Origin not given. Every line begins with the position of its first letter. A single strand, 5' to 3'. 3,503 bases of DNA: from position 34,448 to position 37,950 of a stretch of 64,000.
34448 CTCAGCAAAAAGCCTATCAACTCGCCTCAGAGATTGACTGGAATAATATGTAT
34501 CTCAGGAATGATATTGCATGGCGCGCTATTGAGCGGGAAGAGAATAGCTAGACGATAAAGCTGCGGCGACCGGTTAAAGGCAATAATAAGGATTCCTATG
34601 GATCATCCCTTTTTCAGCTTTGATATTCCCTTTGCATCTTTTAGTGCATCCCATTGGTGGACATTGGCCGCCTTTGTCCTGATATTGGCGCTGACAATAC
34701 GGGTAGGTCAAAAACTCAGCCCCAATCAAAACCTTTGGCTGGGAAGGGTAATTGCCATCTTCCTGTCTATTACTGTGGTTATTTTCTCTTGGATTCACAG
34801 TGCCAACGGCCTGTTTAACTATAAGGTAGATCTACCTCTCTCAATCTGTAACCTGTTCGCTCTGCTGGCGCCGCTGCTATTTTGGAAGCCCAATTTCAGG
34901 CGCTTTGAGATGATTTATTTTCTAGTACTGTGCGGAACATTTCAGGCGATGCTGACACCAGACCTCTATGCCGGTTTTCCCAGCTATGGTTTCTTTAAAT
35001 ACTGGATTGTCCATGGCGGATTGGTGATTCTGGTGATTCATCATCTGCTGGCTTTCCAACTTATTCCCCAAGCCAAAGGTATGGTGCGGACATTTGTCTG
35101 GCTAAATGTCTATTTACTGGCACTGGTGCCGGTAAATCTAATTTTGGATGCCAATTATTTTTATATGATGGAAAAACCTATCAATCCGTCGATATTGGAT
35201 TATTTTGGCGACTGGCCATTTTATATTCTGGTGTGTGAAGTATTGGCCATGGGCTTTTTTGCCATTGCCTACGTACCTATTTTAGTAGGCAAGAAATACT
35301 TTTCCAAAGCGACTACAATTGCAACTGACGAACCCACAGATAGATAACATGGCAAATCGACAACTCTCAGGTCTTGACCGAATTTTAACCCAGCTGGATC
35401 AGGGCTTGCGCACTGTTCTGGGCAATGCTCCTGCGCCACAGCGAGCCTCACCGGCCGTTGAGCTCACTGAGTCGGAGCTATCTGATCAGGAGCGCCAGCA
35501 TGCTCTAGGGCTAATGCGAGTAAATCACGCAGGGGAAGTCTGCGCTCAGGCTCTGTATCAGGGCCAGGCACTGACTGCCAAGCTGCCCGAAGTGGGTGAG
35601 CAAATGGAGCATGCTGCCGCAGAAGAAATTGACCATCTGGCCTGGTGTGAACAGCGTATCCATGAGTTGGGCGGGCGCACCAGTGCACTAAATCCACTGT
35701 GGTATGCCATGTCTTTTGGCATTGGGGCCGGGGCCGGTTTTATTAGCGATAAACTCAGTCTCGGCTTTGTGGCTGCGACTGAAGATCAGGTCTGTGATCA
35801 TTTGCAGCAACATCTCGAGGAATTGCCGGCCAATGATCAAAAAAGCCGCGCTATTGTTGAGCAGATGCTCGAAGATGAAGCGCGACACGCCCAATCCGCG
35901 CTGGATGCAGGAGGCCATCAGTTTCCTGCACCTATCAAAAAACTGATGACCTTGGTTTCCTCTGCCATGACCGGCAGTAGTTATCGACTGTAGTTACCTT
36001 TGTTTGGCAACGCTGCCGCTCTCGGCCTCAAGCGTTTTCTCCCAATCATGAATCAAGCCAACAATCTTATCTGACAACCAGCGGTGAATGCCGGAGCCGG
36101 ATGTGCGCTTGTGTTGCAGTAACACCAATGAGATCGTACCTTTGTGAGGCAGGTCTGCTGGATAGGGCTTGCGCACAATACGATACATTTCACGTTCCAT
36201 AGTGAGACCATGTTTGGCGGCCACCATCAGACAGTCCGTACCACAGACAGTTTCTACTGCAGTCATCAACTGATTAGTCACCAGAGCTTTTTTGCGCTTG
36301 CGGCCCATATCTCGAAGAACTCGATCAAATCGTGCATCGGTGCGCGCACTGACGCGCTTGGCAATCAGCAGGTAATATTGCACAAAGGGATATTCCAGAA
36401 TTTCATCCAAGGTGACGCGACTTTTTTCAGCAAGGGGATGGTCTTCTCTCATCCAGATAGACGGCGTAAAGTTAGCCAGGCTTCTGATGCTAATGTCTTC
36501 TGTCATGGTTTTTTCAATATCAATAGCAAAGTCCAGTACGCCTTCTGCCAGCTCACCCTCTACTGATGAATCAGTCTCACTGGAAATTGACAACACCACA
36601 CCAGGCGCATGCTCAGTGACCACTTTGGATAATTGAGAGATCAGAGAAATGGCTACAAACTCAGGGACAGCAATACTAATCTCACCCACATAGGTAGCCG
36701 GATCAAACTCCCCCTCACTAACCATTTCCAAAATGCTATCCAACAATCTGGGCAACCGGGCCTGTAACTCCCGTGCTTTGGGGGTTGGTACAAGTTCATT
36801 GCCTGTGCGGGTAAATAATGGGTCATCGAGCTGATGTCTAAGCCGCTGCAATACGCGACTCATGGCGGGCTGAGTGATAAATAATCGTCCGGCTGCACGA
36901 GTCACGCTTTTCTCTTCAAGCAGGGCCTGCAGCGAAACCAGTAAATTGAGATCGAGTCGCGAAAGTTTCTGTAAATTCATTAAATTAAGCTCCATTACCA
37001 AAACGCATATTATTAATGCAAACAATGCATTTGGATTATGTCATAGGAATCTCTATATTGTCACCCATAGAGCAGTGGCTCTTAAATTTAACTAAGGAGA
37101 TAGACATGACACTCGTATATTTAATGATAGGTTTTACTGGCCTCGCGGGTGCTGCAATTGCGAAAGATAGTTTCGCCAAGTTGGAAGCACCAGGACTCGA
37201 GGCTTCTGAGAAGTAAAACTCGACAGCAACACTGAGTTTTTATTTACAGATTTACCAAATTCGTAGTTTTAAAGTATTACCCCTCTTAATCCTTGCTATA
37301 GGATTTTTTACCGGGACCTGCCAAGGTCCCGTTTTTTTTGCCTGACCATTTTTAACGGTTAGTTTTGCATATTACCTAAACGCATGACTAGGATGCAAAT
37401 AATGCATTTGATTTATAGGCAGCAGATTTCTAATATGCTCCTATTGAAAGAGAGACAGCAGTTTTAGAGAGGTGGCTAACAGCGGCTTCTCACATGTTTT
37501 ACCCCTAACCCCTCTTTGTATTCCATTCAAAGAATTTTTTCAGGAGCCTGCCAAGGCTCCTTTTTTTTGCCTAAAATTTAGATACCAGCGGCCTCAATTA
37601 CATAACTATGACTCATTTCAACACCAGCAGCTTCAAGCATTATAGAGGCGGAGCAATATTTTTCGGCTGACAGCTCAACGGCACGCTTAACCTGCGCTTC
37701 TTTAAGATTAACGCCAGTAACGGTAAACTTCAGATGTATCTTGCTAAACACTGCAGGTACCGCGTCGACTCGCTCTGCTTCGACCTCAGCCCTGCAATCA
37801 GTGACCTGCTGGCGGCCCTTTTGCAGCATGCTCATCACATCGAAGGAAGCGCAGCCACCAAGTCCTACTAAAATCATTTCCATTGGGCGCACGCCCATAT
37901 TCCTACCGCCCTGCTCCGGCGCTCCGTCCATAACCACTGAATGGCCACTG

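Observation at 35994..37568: Candidate undescribed system: a NodD/MexT-type LysR driving two tandem sibling small transcripts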

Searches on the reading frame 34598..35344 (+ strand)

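Call 12: search_protein_families(library=pfam, proteins=[window:34598-35344:+])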
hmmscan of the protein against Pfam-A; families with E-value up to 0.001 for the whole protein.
window:34598-35344:+ (249 aa): 1 family
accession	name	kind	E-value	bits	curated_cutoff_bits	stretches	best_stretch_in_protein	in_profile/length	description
PF14808.11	TMEM164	-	2.2e-40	138.9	25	1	15-225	2-217/217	TMEM164 family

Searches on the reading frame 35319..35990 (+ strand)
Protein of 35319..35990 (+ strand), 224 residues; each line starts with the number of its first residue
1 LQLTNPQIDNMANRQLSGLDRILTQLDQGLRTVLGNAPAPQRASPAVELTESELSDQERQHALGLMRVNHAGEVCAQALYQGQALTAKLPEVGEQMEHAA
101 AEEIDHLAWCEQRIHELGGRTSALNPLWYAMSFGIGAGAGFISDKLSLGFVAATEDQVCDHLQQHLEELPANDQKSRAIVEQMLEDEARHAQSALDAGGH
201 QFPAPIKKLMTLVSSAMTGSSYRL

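Call 12: search_protein_families(library=pfam, proteins=[window:35319-35990:+])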
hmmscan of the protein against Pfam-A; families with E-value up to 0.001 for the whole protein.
window:35319-35990:+ (224 aa): 2 families
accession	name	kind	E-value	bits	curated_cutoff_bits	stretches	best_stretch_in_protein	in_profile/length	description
PF03232.19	COQ7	-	7.8e-45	153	23.5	1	64-218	5-166/169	Ubiquinone biosynthesis protein COQ7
PF02915.23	Rubrerythrin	-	6e-07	30.4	22.8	1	69-194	6-133/137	Rubrerythrin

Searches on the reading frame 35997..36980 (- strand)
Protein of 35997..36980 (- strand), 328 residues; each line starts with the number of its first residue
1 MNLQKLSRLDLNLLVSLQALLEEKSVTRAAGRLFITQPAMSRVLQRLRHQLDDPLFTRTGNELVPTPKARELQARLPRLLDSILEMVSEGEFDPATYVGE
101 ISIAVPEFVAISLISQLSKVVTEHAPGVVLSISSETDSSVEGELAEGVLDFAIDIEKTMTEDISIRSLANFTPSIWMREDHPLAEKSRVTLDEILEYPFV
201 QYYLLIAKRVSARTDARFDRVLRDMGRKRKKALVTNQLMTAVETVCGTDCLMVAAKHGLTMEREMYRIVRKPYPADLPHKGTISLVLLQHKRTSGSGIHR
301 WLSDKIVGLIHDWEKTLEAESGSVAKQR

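Call 12: search_protein_families(library=pfam, proteins=[window:35997-36980:-])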
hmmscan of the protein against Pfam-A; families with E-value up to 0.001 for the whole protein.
window:35997-36980:- (328 aa): 2 families
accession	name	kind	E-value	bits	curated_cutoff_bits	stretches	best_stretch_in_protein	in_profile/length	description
PF03466.25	LysR_substrate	-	6.8e-19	68.5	28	1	98-293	5-193/209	LysR substrate binding domain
PF00126.33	HTH_1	-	3.2e-17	62.7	26.6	1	11-70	1-60/60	Bacterial regulatory helix-turn-helix protein, lysR family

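Call 13: search_protein_families(library=ncbifam, proteins=[window:35997-36980:-], max_evalue=0.01)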
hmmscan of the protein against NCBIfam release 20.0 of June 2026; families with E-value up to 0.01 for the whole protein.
window:35997-36980:- (328 aa): 52 families (the best 25 are shown)
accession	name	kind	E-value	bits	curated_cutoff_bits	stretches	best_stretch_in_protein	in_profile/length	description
NF050187.1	TransRegBsrAPseudo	equivalog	6.1e-37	127.4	480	1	4-307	3-296/298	LysR family transcriptional regulator BsrA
NF045905.1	TransRegLelALeg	equivalog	2.4e-28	99.3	500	1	5-310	3-301/305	LysR family transcriptional regulator LelA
NF007581.0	PRK10216.1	equivalog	4.4e-27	95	314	1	5-310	4-315/319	HTH-type transcriptional regulator YidZ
NF047710.1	TransRegCitRGProt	equivalog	2.8e-26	92.5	400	1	2-279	3-272/295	DNA-binding transcriptional repressor CitR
NF007063.1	PRK09508.1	equivalog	1.4e-23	83.7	262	1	4-307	10-302/307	transcriptional regulator LeuO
NF008554.1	PRK11482.1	equivalog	7.4e-18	64.6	277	1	4-274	24-283/317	YbeF family transcriptional regulator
NF040786.1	LysR_Sec_metab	equivalog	1.3e-16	60.4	250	1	10-233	2-221/298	selenium metabolism-associated LysR family transcriptional regulator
NF047520.1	trans_act_CidR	equivalog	1.5e-16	60.4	415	1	20-201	12-193/292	cidABC operon transcriptional activator CidR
NF008416.0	PRK11242.1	equivalog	3.5e-16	59.4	277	1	18-249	10-236/300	transcriptional regulator CynR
NF009327.0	PRK12684.1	subfamily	9.8e-16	57.8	402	1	23-209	16-204/313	CysB family HTH-type transcriptional regulator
NF007439.0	PRK09986.1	equivalog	2.6e-15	56.6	290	1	4-201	2-201/296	LysR family transcriptional regulator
NF052633.1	LysR_TF_PsrA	exception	2.2e-14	53.1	540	1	9-245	5-235/297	L-proline-binding transcription factor PsrA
NF009326.0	PRK12681.1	equivalog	3.6e-14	52.9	436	1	23-209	16-204/324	HTH-type transcriptional regulator CysB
NF008239.0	PRK11013.1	equivalog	6.8e-13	48.3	288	1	17-237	12-226/309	LysR family transcriptional regulator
TIGR02424.1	TF_pcaQ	equivalog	9.6e-13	47.7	303.8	1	8-200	2-196/300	pca operon transcription factor PcaQ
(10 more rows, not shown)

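Call 16: find_related_loci(query=window:35997-36980:-, collection=genome_contigs, flank=2500)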
Query window:35997-36980:- (328 aa) in genome_contigs; peptide patterns used: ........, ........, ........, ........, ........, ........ (x = any residue, [..] = any of these).
229 stretches matched a pattern; 172 encode a relative of the query (tblastn E <= 1e-3); the best 80 are kept; 80 distinct loci.
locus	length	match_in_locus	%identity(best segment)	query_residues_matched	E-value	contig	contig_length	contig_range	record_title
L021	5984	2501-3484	95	1-328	0e+0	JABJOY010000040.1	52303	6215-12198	MAG: Porticoccaceae bacterium isolate SI075_bin53 k141_736157, whole genome shotgun sequence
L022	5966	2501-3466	96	1-322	0e+0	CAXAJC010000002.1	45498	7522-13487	MAG TPA_asm: uncultured Cellvibrionales bacterium isolate ERR3525231_binner12_Refined_52 genome assembly, contig: ERZ221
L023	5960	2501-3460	91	1-321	0e+0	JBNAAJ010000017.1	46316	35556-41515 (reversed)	MAG: Porticoccaceae bacterium isolate ME_XS_2302_3_bin_19 ME_XS_2302_3_bin_19_16, whole genome shotgun sequence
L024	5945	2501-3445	92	1-316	0e+0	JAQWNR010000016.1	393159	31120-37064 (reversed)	MAG: Porticoccaceae bacterium isolate cluster2_bin.185 k141_4556193, whole genome shotgun sequence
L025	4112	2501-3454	90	1-319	0e+0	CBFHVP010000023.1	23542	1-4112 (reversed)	MAG: uncultured Porticoccaceae bacterium isolate Co_bin_257_indper genome assembly, contig: Co_bin_257_indper_c23, whole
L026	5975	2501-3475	89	1-326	0e+0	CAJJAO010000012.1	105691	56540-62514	MAG: gamma proteobacterium HTCC2207 isolate FRAM18_bin231 genome assembly, contig: FRAM18_bin231-12, whole genome shotgu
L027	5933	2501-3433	92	1-312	0e+0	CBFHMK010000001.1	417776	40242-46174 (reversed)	MAG: uncultured Porticoccaceae bacterium isolate AGTU_40_bin_2_indstr genome assembly, contig: AGTU_40_bin_2_indstr_c1,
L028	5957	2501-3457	89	1-320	0e+0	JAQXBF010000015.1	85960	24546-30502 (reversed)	MAG: Porticoccaceae bacterium isolate cluster4_bin.13 k119_131630, whole genome shotgun sequence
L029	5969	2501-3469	86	1-324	0e+0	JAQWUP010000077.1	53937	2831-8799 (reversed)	MAG: Porticoccaceae bacterium isolate cluster3_bin.108 k119_62728, whole genome shotgun sequence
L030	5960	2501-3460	89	1-321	0e+0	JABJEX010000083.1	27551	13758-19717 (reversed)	MAG: Porticoccaceae bacterium isolate SI074_bin111 k141_1085556, whole genome shotgun sequence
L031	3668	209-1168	89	1-321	0e+0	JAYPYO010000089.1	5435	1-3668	MAG: Porticoccaceae bacterium isolate 139587_S188_concoct_bins.tsv.073 NODE_14913_length_5435_cov_10.138104, whole genom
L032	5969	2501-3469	86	1-324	0e+0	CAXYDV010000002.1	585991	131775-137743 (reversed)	MAG: uncultured Porticoccaceae bacterium isolate FRAM_RAS_F4_10_2016-MAG_20 genome assembly, contig: FRAM_RAS_F4_10_2016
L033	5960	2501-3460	88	1-321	0e+0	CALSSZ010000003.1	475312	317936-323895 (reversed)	MAG: uncultured Pseudomonadales bacterium isolate AC_MB186_1 genome assembly, contig: contig_1372_AC_MB186, whole genome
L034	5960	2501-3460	88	1-321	0e+0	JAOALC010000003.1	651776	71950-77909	SAR92 clade bacterium H231 231-2_scaffold3, whole genome shotgun sequence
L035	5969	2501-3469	85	1-324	0e+0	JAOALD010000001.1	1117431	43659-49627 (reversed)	SAR92 clade bacterium H921 SAR92-1-2_scaffold1, whole genome shotgun sequence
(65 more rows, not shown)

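Call 66: search_solved_structures(query=window:35997-36980:-, max_evalue=0.00001)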
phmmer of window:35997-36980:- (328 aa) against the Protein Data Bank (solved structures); distinct sequences matched with E-value up to 0.00001: 17.
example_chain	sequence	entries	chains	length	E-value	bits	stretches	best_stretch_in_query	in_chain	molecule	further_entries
2esn_A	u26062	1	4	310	6.5e-24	88.4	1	6-309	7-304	probable transcriptional regulator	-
2uye_A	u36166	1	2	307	1.5e-22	83.9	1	6-309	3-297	REGULATORY PROTEIN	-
2uyf_A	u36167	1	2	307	3.9e-22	82.6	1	6-309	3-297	REGULATORY PROTEIN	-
1uth_A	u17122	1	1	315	8e-22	81.5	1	6-309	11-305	LYSR-TYPE REGULATORY PROTEIN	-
1utb_A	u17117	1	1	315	1e-21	81.2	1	6-309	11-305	LYSR-TYPE REGULATORY PROTEIN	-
1utb_B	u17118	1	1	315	1.4e-21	80.7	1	6-309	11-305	LYSR-TYPE REGULATORY PROTEIN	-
5ae5_A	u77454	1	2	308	1.4e-21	80.7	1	6-309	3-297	LYSR-TYPE REGULATORY PROTEIN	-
5ae4_A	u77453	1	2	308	1.7e-21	80.4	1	6-309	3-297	LYSR-TYPE REGULATORY PROTEIN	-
1uth_B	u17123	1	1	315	2.1e-21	80.1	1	6-309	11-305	LYSR-TYPE REGULATORY PROTEIN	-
4gwo_A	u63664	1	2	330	4.4e-11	46.3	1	23-209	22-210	HTH-type transcriptional regulator CysB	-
1al3_A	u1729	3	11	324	6.2e-11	45.8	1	24-209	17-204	CYS REGULON TRANSCRIPTIONAL ACTIVATOR CYSB | HTH-type transcriptional regulator CysB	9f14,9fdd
5y2v_A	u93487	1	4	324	3.5e-08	36.7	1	13-201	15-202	Rubisco operon transcriptional regulator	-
3fxq_A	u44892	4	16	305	4.4e-07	33.1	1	15-190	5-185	LysR type regulator of tsaMBCD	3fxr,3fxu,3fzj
3k1n_A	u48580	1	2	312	5.9e-06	29.4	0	16-185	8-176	HTH-type transcriptional regulator benM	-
3k1p_A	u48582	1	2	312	5.9e-06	29.4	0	16-185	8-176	HTH-type transcriptional regulator benM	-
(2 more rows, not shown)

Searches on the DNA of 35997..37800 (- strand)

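Call 3: search_rna_families(source=window, start=36800, end=37800, threshold=evalue, max_evalue=10, show_alignments=3)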
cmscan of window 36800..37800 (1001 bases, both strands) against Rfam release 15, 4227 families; matches with E-value up to 10: 9.
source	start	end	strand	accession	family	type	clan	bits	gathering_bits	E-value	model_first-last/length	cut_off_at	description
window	37244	37339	+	RF02877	NmsRb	Gene; sRNA;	-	22.1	52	0.73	1-91/91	no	Neisseria metabolic switch regulator b (RcoF1/NgncR163)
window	37534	37601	+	RF02900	AaHKsRNA82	Gene; sRNA;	-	21.3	51.4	1.9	1-81/81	no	Aggregatibacter sRNA 82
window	37273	37309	+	RF02438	SpF51_sRNA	Gene; sRNA;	-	19.1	50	1.3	1-45/45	no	Streptococcus sRNA SpF51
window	37517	37586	+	RF02030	tp2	Gene; sRNA;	-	19.1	50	3.7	1-114/114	no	tp2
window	37270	37333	+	RF02591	Spy1786666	Gene; sRNA;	-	17.3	64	2.2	1-87/87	no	S. pyogenes small RNA 1786666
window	37359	37444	-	RF01036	mir-567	Gene; miRNA;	-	17.1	90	3.9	1-70/70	no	mir-567 microRNA precursor family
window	37501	37575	+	RF00519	suhB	Gene; sRNA;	CL00108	15.7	41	2.3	1-77/77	no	Makes More Granules Regulator RNA (mmgR)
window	37288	37336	-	RF01726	SAM-II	Cis-reg; riboswitch;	-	15.6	44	6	1-60/60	no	SAM-II riboswitch aptamer (SAM-II long loop)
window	37080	37108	+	RF03012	Mu-gpT-DE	Gene; sRNA;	-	12.7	49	8.9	1-53/53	no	Mu-gpT-DE RNA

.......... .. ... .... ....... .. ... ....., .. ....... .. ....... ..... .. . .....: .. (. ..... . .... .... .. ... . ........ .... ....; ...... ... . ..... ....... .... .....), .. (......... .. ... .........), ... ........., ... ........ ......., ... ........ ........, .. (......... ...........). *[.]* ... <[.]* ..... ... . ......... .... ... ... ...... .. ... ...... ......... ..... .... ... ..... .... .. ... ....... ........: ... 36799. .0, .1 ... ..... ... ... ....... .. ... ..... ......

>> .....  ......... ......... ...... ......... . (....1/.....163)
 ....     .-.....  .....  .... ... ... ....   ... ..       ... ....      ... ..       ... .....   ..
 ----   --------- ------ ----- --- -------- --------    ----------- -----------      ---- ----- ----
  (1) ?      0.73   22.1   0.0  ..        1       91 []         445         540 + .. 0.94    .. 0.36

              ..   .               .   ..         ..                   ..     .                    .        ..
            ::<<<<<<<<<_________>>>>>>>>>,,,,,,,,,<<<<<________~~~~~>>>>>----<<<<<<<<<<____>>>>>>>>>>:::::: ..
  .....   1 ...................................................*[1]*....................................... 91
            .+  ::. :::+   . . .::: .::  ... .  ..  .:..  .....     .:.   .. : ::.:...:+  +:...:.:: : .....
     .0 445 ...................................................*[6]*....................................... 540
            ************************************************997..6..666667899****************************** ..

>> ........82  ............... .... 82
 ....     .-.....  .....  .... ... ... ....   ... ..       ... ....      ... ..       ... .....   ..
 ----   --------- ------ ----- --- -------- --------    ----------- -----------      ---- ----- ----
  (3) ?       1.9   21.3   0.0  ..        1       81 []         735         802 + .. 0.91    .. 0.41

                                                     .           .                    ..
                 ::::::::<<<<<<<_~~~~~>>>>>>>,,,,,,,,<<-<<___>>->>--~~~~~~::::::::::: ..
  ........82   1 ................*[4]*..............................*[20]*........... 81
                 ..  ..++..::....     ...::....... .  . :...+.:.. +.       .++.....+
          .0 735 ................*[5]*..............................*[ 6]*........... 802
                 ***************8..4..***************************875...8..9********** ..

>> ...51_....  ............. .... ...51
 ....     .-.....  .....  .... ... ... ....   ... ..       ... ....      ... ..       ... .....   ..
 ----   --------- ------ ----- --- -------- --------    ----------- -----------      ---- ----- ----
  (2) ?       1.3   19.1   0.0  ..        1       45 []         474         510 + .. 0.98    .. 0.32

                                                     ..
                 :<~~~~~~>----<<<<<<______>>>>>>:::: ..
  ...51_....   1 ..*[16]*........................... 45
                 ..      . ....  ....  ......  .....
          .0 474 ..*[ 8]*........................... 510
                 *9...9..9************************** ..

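Call 81: search_rna_families(sources=[L069, L087, L040, L080, L125, L126], threshold=gathering)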
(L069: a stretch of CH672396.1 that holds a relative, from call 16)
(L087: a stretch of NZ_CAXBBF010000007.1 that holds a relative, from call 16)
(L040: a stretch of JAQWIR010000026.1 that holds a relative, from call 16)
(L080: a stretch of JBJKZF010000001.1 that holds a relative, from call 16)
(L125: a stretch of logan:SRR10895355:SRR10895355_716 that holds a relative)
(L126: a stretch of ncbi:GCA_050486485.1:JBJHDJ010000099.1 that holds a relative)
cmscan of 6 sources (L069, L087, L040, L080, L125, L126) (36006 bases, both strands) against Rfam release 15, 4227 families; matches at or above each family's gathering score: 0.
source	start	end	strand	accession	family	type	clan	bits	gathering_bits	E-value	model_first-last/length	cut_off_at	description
